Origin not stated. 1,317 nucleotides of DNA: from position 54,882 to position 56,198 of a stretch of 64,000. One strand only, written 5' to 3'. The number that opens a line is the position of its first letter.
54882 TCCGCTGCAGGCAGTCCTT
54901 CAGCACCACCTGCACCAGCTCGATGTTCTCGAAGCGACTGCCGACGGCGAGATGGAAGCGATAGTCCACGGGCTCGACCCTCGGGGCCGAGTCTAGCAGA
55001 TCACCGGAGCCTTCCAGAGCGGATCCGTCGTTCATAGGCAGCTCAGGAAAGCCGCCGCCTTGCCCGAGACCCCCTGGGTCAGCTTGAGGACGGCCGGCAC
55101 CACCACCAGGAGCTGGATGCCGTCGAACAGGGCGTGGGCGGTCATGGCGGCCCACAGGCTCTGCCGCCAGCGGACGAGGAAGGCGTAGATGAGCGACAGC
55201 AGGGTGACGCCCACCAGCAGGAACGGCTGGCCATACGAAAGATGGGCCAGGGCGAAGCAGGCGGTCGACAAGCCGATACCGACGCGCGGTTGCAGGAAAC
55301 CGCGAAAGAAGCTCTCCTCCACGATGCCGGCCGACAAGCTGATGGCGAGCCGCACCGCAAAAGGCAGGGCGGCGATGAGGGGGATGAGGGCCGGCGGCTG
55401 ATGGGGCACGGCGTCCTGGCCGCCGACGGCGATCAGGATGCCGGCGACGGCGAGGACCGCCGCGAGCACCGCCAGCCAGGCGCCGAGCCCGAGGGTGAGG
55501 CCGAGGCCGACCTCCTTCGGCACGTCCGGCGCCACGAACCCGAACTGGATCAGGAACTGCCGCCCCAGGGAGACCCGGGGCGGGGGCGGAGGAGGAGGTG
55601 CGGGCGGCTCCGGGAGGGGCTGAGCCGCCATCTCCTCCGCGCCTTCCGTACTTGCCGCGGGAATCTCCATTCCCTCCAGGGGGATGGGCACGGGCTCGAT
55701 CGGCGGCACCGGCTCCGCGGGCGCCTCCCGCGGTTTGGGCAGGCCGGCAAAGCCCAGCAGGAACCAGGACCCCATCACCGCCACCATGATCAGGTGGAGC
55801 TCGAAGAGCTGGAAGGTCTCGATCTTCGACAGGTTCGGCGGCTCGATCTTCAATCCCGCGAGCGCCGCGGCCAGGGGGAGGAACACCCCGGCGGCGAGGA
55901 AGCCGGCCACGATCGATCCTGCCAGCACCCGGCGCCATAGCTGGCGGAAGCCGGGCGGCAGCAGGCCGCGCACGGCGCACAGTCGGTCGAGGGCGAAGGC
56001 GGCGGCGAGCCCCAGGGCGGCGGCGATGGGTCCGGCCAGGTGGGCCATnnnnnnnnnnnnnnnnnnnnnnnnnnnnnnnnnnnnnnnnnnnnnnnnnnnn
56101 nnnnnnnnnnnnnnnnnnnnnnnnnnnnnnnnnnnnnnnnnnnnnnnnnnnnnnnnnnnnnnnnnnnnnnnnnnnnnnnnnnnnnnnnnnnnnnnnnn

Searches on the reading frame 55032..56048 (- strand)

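Call 76: search_protein_families(library=pfam, proteins=[window:55032-56048:-], max_evalue=0.0001)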
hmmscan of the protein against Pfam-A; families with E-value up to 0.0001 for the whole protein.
window:55032-56048:- (338 aa): 1 family
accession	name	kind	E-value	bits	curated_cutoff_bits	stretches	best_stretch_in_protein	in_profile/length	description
PF02517.21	Rce1-like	-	1.3e-14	54.6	22.4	1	230-310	5-92/93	Type II CAAX prenyl endopeptidase Rce1-like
